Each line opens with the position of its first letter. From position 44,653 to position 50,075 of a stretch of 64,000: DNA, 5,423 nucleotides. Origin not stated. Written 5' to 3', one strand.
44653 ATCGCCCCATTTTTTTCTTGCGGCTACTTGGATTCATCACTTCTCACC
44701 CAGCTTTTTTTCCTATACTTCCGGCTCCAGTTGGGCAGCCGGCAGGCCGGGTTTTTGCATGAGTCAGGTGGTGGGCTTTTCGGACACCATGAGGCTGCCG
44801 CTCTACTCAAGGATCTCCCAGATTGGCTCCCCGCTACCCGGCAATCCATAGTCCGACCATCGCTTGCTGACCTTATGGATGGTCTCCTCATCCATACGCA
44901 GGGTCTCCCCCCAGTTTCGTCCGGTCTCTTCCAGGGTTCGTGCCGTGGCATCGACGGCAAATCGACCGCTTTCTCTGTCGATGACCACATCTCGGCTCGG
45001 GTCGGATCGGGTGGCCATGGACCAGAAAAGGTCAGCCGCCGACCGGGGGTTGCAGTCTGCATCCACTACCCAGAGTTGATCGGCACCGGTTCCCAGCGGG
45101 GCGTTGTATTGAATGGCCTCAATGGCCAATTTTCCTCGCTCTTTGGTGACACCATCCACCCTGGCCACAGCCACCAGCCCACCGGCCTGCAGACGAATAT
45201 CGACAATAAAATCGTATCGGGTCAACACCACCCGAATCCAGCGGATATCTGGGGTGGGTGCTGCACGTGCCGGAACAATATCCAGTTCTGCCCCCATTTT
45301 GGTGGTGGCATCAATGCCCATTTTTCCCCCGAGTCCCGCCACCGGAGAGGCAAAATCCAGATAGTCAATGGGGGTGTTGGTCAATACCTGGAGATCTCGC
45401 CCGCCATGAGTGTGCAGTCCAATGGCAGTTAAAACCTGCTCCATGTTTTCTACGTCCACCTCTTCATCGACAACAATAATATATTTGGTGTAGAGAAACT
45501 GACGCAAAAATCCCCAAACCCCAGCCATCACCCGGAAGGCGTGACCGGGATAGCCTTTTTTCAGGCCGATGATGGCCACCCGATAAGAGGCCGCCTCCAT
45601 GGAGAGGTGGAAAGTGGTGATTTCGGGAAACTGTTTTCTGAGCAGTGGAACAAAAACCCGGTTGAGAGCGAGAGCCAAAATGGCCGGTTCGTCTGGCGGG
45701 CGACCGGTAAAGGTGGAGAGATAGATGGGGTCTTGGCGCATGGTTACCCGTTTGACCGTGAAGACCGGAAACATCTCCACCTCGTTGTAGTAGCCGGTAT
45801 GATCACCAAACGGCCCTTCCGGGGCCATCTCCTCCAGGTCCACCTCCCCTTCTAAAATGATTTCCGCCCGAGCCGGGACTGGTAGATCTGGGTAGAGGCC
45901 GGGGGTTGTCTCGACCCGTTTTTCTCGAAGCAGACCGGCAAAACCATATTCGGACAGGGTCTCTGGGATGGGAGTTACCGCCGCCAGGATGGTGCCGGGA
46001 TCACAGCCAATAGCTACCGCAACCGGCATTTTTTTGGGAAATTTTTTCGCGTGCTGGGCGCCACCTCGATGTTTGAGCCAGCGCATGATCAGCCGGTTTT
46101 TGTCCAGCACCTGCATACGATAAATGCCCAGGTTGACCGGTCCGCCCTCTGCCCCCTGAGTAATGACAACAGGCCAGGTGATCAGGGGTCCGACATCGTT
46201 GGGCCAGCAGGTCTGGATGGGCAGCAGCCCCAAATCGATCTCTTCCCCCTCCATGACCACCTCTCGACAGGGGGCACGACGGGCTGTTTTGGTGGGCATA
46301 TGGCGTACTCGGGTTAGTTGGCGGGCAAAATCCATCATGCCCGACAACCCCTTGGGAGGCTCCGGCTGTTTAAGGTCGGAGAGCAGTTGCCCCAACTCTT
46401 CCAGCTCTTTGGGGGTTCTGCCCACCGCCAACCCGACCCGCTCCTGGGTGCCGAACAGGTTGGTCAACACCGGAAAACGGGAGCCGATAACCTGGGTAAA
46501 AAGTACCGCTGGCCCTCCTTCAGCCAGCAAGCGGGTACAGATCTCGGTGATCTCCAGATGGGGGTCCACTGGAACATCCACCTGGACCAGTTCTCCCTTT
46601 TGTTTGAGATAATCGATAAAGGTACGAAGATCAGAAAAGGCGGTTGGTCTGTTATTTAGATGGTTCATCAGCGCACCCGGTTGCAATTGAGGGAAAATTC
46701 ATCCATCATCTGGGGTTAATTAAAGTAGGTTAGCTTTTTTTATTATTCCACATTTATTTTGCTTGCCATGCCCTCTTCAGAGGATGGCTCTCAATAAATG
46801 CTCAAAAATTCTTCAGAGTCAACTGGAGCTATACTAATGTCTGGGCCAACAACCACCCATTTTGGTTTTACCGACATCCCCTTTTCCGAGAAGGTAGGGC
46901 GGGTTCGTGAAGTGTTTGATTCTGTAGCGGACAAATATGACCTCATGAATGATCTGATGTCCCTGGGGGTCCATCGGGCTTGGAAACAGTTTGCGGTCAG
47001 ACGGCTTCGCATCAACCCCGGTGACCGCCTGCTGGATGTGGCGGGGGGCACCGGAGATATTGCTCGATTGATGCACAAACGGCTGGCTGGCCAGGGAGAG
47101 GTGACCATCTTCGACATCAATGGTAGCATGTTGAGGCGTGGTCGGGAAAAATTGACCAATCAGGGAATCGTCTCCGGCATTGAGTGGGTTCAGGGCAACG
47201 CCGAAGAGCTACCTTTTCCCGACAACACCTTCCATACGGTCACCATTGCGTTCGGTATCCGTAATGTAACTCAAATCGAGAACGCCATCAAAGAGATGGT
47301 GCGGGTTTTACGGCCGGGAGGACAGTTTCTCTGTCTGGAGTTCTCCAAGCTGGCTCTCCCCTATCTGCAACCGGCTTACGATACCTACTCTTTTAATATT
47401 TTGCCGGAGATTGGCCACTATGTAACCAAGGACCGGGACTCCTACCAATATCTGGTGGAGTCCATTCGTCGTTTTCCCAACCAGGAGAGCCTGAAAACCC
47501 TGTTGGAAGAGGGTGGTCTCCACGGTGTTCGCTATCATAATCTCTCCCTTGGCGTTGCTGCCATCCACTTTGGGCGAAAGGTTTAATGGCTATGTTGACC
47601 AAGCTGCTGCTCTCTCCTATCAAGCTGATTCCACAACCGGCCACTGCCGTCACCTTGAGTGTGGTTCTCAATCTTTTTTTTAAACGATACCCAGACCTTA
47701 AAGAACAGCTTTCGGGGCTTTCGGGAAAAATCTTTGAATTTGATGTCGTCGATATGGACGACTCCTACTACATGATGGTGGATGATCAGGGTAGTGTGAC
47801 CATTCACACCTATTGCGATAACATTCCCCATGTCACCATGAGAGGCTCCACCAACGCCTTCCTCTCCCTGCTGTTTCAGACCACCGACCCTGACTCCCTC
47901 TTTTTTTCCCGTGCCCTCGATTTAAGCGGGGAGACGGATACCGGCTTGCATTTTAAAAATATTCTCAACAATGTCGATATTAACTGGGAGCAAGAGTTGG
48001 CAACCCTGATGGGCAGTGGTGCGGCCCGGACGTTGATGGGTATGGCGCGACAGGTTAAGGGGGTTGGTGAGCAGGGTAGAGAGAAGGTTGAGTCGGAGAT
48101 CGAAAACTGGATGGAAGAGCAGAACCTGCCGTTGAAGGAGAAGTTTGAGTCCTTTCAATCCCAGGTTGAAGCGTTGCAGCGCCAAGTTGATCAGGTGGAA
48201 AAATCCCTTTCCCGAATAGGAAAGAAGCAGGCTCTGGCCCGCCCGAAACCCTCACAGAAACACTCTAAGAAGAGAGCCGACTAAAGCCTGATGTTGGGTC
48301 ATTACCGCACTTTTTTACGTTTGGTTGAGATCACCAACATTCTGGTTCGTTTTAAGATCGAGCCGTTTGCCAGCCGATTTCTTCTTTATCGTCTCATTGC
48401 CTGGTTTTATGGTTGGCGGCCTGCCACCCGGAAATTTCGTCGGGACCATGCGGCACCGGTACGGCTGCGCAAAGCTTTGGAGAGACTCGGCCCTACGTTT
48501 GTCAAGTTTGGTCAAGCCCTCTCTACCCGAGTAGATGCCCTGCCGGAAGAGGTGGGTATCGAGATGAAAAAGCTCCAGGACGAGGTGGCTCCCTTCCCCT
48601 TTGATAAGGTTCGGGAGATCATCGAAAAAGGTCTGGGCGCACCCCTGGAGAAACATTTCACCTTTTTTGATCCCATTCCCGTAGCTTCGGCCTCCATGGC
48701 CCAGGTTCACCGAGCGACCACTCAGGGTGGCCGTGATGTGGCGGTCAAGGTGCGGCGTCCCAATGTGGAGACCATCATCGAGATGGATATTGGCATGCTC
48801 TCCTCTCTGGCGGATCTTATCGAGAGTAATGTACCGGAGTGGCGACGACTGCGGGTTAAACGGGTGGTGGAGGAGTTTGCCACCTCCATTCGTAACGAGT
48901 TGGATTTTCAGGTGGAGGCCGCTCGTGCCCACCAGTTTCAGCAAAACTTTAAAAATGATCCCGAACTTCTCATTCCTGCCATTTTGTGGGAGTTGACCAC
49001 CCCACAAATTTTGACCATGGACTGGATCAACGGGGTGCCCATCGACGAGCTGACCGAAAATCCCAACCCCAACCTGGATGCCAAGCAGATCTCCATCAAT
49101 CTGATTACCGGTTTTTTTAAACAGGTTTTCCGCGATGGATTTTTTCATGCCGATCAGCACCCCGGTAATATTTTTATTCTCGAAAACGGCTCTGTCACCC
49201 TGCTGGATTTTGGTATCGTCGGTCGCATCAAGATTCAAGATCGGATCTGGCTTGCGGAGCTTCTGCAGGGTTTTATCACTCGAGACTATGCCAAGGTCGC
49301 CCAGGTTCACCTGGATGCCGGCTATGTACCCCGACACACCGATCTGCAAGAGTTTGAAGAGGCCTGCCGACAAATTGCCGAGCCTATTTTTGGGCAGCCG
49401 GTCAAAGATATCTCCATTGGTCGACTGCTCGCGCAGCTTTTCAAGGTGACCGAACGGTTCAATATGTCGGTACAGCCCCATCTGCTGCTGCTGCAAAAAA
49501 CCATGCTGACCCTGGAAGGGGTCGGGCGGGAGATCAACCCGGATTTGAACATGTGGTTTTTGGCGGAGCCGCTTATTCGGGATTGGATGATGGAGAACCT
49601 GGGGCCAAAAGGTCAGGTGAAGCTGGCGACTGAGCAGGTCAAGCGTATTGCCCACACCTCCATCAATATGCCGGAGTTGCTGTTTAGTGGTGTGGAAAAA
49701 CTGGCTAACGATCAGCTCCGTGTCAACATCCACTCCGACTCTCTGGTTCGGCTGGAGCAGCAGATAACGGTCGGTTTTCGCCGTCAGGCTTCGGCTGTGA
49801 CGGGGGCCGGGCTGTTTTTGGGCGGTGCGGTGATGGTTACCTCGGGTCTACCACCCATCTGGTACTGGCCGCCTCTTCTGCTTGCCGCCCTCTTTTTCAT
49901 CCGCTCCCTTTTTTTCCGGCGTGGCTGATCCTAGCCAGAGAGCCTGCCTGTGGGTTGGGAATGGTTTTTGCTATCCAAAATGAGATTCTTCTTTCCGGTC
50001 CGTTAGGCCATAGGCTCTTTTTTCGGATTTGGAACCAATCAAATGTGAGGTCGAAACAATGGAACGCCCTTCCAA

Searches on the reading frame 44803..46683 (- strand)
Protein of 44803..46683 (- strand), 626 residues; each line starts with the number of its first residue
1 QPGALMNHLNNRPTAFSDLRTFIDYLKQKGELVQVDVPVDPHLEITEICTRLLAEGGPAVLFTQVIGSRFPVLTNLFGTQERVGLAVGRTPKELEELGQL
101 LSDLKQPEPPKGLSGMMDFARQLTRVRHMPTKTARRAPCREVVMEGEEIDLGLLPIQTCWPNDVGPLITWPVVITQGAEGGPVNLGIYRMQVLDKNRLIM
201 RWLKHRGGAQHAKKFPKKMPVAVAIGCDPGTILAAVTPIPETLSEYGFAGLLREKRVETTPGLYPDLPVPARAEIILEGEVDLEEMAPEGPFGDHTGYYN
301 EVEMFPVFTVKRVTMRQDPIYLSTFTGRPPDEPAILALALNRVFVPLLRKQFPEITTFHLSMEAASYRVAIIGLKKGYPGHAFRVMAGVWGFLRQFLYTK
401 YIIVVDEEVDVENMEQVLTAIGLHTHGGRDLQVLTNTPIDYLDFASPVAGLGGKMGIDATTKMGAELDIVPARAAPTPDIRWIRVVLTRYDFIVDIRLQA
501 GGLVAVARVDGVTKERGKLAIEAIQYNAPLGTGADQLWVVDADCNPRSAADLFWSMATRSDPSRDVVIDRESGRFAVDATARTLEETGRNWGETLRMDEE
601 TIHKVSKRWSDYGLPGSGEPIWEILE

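Call 25: search_protein_families(library=pfam, proteins=[window:44803-46683:-], max_evalue=0.001)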
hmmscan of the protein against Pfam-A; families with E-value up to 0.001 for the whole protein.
window:44803-46683:- (626 aa): 3 families
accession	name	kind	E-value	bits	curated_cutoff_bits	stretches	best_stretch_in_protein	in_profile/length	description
PF01977.22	UbiD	-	5.7e-79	264.5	23.3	1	135-329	6-206/206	3-octaprenyl-4-hydroxybenzoate carboxy-lyase Rift-related domain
PF20696.2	UbiD_C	-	7.6e-47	158.9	24.2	2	335-459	2-127/127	3-octaprenyl-4-hydroxybenzoate carboxy-lyase C-terminal domain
PF20695.2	UbiD_N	-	1.4e-25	89.6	24.3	1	23-100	1-77/78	3-octaprenyl-4-hydroxybenzoate carboxy-lyase N-terminal domain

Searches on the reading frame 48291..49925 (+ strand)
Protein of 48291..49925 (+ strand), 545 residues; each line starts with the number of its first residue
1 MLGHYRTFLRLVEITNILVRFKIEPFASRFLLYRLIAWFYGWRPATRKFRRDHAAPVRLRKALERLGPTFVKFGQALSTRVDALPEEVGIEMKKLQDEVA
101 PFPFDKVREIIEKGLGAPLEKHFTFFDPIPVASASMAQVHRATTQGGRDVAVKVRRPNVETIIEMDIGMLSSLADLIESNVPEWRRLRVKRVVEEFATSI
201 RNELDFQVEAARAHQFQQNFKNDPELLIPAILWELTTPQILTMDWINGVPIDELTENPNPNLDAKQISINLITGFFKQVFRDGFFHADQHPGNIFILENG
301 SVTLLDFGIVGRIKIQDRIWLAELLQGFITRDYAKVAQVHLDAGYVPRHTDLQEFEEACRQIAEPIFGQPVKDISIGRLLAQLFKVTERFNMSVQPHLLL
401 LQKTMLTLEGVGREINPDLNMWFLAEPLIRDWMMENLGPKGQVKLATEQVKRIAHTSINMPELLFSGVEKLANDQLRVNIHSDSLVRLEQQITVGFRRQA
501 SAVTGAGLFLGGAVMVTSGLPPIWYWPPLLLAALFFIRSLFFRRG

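Call 25: search_protein_families(library=pfam, proteins=[window:48291-49925:+], max_evalue=0.001)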
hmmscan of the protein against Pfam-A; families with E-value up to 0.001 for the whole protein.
window:48291-49925:+ (545 aa): 2 families
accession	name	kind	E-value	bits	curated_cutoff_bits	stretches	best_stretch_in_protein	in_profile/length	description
PF03109.22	ABC1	-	5e-78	262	22.9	1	94-340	1-244/244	ABC1 atypical kinase-like domain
PF00069.31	Pkinase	-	0.00088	19.2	31.7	0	241-318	75-153/263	Protein kinase domain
